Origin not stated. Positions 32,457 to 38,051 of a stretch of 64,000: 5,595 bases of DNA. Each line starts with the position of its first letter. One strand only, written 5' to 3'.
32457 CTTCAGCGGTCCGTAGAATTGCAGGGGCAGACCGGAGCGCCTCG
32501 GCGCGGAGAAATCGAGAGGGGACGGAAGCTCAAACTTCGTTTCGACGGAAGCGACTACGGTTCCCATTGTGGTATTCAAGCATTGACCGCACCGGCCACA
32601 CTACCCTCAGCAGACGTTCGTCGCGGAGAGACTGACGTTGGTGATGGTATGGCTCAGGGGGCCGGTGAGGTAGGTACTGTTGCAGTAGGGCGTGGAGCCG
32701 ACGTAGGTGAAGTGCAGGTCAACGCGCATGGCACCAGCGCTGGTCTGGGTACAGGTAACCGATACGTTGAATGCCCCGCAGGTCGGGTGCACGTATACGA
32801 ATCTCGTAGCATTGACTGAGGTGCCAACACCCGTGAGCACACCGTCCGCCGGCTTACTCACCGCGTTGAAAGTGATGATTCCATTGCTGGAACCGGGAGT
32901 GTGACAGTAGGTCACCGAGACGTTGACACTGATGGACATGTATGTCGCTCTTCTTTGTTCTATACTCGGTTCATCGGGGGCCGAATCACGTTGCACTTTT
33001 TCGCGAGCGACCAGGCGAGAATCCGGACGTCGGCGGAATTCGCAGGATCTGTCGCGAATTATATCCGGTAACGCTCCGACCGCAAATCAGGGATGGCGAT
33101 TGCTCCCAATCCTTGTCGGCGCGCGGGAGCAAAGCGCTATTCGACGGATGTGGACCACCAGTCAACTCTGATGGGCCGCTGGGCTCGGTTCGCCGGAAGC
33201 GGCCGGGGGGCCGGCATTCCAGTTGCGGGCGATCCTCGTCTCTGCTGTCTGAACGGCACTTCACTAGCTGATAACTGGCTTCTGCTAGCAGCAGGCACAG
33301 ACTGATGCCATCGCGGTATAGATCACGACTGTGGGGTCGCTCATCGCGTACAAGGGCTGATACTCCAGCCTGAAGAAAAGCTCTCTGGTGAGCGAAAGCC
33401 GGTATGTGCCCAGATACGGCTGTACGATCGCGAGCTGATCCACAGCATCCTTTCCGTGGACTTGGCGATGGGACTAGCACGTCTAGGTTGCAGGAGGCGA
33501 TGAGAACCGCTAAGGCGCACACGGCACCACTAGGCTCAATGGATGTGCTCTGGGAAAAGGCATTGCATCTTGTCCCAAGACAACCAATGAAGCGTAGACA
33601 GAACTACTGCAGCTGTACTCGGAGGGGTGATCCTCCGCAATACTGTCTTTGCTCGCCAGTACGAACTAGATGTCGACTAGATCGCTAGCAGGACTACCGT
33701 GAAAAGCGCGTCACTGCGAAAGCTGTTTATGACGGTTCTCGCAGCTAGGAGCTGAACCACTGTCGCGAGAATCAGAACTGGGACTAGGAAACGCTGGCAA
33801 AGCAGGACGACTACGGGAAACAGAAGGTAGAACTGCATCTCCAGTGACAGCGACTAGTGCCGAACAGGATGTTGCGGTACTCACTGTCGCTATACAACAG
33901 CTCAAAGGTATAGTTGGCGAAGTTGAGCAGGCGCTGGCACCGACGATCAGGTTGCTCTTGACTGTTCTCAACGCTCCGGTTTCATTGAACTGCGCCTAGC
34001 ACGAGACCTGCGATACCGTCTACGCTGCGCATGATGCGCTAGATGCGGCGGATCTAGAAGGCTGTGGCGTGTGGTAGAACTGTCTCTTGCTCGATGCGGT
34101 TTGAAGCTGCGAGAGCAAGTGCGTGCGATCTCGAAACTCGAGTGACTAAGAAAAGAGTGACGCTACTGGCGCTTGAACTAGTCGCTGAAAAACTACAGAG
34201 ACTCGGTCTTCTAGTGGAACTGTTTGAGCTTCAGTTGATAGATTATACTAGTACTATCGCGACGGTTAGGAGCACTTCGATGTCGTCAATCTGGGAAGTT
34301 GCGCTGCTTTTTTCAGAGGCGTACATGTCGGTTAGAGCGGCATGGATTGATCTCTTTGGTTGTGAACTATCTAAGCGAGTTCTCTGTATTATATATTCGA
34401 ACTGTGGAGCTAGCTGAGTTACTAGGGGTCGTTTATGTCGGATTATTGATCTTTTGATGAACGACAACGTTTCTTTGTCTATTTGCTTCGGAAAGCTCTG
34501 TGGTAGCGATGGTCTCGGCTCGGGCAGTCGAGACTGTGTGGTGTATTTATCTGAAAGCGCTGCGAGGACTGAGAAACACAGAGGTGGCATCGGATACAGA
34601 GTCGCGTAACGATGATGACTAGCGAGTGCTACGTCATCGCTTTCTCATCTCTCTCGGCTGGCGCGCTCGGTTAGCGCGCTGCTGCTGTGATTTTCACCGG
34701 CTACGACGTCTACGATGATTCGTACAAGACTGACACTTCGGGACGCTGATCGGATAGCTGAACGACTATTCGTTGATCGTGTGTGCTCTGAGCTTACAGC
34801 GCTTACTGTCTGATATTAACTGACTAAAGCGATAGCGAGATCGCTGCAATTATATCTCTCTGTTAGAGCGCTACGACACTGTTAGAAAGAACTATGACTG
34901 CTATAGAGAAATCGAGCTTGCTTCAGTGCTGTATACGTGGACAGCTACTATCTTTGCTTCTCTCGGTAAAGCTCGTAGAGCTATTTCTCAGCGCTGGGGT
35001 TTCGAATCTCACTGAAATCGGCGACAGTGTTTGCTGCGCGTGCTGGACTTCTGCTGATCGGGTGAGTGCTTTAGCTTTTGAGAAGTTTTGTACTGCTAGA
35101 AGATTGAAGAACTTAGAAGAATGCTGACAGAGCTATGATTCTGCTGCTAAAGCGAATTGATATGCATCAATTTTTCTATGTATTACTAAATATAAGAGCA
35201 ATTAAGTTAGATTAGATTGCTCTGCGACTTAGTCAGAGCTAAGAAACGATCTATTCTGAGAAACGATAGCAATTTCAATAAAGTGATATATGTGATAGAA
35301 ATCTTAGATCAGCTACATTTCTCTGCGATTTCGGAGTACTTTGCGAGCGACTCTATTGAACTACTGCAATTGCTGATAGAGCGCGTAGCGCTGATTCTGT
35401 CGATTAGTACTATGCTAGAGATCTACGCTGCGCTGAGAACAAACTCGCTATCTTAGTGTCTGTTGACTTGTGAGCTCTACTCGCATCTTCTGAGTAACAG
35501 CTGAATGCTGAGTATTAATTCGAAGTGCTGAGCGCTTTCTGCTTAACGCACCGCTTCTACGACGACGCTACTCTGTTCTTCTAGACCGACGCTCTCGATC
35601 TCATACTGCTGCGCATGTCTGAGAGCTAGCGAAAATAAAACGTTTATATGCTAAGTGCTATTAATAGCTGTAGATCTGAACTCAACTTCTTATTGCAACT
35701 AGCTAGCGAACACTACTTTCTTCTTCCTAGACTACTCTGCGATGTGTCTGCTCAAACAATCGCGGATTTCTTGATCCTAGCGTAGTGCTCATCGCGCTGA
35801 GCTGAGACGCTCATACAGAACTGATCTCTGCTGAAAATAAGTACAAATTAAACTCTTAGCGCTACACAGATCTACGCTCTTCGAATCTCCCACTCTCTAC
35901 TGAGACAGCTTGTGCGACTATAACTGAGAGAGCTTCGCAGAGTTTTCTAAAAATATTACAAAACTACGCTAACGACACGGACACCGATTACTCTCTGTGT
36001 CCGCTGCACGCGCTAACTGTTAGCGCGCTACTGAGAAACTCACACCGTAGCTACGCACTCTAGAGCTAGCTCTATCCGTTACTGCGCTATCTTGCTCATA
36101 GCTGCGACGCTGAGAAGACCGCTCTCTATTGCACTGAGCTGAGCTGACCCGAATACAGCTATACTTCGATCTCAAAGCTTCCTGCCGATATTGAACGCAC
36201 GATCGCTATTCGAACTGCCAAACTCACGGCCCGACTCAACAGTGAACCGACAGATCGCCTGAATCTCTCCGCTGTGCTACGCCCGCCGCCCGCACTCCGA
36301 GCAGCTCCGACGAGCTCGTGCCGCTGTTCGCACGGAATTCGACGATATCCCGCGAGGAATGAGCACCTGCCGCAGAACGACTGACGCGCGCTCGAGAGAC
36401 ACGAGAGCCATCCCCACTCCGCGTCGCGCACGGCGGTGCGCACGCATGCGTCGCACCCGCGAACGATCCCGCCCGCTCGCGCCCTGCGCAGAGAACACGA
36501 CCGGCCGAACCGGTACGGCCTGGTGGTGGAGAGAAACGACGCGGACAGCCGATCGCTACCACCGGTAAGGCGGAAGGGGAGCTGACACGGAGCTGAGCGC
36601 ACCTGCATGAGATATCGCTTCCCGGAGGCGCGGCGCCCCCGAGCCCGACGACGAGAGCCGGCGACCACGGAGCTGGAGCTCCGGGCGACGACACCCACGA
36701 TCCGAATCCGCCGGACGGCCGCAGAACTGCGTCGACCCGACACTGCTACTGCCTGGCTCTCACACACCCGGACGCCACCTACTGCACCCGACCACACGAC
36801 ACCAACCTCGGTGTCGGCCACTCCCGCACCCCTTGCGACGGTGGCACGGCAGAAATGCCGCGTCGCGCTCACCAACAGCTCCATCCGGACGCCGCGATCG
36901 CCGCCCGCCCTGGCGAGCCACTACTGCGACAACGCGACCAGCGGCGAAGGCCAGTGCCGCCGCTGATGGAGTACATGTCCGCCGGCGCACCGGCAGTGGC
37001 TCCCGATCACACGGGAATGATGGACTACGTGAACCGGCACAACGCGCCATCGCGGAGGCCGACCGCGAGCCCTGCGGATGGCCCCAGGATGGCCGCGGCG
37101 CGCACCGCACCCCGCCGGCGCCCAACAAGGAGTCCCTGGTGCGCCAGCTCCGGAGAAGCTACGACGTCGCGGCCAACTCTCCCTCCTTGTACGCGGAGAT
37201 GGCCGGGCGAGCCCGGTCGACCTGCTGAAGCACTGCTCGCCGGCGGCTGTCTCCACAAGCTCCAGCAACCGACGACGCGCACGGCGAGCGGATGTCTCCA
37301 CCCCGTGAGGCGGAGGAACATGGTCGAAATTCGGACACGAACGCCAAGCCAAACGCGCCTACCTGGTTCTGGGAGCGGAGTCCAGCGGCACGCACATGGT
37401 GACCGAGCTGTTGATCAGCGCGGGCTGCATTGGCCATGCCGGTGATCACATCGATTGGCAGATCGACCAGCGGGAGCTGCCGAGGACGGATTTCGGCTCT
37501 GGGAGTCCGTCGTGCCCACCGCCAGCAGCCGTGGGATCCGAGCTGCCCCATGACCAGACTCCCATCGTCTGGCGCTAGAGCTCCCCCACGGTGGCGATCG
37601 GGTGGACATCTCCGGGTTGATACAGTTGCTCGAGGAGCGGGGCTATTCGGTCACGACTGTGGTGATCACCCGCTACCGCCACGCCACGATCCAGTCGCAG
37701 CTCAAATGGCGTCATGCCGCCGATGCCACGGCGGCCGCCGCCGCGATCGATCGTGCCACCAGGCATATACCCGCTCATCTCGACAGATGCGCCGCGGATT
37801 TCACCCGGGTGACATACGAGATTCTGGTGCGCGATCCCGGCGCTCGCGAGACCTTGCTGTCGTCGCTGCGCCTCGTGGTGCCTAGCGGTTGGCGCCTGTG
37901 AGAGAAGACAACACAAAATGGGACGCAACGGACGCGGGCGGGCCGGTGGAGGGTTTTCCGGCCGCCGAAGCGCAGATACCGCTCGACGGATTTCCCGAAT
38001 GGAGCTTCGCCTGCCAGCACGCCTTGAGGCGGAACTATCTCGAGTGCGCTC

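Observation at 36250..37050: T-depleted, A/C-rich segment overlying a GT4 fossil: strand-asymmetric skew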

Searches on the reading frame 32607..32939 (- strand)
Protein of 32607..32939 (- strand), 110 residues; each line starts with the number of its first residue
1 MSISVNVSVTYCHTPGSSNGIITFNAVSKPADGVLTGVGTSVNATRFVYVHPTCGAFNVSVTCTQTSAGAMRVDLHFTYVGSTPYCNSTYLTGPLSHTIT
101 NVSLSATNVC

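Call 33: find_encoding_contigs(protein=window:32607-32939:-, flank=10000, max_places=10)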
Protein window:32607-32939:- (110 aa): no gene with exactly this product is on record in the collection.

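Call 35: list_cluster_members(proteins=[L081:7743-8075:+, L081:6330-7520:+, L082:4518-6197:-, L081:3209-4528:-, L081:1689-3197:-, L081:928-1692:-, L081:431-865:-, L081:8115-9308:+, window:32607-32939:-, window:39634-40068:+])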
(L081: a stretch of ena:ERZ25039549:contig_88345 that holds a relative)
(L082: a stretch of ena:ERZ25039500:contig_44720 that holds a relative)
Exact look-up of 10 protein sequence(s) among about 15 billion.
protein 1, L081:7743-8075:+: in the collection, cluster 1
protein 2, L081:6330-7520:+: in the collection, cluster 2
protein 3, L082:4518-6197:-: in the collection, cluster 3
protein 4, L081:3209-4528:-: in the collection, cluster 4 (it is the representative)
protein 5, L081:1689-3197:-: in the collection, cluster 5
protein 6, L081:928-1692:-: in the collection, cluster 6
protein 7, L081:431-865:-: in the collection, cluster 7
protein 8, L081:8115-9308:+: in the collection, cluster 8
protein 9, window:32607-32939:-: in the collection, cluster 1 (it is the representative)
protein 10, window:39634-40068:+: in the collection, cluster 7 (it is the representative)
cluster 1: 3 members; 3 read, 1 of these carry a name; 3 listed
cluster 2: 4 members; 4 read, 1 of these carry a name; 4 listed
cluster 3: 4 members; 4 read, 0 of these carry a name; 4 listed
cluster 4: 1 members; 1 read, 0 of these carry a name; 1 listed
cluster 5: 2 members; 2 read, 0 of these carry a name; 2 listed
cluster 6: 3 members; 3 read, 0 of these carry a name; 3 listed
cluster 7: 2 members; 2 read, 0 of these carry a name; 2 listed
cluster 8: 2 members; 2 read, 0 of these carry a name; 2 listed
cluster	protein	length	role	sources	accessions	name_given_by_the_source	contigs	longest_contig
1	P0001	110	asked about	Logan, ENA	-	-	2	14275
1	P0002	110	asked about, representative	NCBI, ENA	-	-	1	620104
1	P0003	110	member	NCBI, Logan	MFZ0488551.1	MAG: hypothetical protein WAL83_16270 [Arenicellales bacterium]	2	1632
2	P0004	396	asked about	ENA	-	-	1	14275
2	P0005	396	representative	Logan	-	-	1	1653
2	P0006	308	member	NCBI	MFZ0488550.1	MAG: acyltransferase, partial [Arenicellales bacterium]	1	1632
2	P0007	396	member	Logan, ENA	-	-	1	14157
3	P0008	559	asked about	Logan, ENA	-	-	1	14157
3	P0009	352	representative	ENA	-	-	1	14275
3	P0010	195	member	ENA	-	-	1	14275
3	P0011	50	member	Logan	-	-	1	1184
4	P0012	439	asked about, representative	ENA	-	-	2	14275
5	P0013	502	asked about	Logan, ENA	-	-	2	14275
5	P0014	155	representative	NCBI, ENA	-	-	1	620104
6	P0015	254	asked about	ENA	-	-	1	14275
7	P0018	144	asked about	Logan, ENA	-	-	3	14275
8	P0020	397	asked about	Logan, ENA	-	-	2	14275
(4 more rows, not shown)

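Call 48: search_protein_families(library=pfam, proteins=[P0012, P0008, P0013, P0015, P0004, P0001, P0018, P0020], max_evalue=0.01)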
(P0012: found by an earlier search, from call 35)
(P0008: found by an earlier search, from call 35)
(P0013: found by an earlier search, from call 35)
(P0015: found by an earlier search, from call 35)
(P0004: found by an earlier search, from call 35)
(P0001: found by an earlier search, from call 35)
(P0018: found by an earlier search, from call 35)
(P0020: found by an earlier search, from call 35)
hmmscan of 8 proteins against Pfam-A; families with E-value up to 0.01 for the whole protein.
P0012 (439 aa): 2 families
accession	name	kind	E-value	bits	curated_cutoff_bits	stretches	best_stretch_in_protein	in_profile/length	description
PF13692.12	Glyco_trans_1_4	-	9.3e-07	29.6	27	1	280-356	52-127/142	Glycosyl transferases group 1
PF00534.26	Glycos_transf_1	-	9.5e-06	25.7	26.4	1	303-354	90-141/172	Glycosyl transferases group 1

P0008 (559 aa): 0 families

P0013 (502 aa): 1 family
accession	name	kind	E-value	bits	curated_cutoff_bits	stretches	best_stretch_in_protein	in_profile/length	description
PF11735.13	CAP59_mtransfer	-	8.8e-06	26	28.8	1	270-458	18-213/242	Cryptococcal mannosyltransferase 1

P0015 (254 aa): 2 families
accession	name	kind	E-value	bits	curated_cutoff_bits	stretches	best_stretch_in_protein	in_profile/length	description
PF13469.12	Sulfotransfer_3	-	3e-09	37.9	27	1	10-44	3-39/216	Sulfotransferase family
PF00685.33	Sulfotransfer_1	-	0.0041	17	22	0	142-190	136-184/255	Sulfotransferase domain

P0004 (396 aa): 1 family
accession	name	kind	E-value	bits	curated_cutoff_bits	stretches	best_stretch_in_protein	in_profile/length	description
PF01757.29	Acyl_transf_3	-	1.1e-27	97.4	31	1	14-356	2-325/326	Acyltransferase domain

P0001 (110 aa): 0 families

P0018 (144 aa): 0 families

P0020 (397 aa): 3 families
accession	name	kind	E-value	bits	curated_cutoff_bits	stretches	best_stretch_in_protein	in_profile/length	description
PF20706.3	GT4-conflict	-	3.7e-16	59.5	26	1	157-362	179-383/385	Family 4 Glycosyltransferase in conflict systems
PF00534.26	Glycos_transf_1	-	1.4e-12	47.9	26.4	1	180-294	19-134/172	Glycosyl transferases group 1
PF13692.12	Glyco_trans_1_4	-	7e-12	46.2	27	1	180-294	5-118/142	Glycosyl transferases group 1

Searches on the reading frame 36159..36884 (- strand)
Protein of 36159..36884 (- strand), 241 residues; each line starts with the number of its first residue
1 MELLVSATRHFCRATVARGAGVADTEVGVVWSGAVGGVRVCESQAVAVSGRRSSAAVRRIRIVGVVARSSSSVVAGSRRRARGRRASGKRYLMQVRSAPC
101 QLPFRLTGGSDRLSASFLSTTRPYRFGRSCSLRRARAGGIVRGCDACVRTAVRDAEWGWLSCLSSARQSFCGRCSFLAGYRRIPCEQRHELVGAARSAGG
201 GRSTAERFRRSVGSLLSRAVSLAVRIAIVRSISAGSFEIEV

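Call 9: search_protein_families(library=pfam, proteins=[window:36159-36884:-], max_evalue=0.1)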
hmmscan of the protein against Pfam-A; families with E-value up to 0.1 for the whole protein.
window:36159-36884:- (241 aa): 0 families

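Call 19: find_encoding_contigs(protein=window:36159-36884:-, flank=10000, max_places=10)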
Protein window:36159-36884:- (241 aa): no gene with exactly this product is on record in the collection.

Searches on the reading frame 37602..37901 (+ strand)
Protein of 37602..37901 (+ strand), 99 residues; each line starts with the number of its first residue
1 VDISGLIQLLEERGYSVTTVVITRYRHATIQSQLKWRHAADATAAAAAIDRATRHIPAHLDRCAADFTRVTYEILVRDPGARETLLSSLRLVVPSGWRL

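Call 9: search_protein_families(library=pfam, proteins=[window:37602-37901:+], max_evalue=0.1)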
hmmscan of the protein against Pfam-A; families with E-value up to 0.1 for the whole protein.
window:37602-37901:+ (99 aa): 1 family
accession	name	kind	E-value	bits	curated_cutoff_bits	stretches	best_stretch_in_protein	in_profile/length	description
PF11977.14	RNase_Zc3h12a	-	0.066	13.4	23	1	3-39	27-62/154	Zc3h12a-like Ribonuclease NYN domain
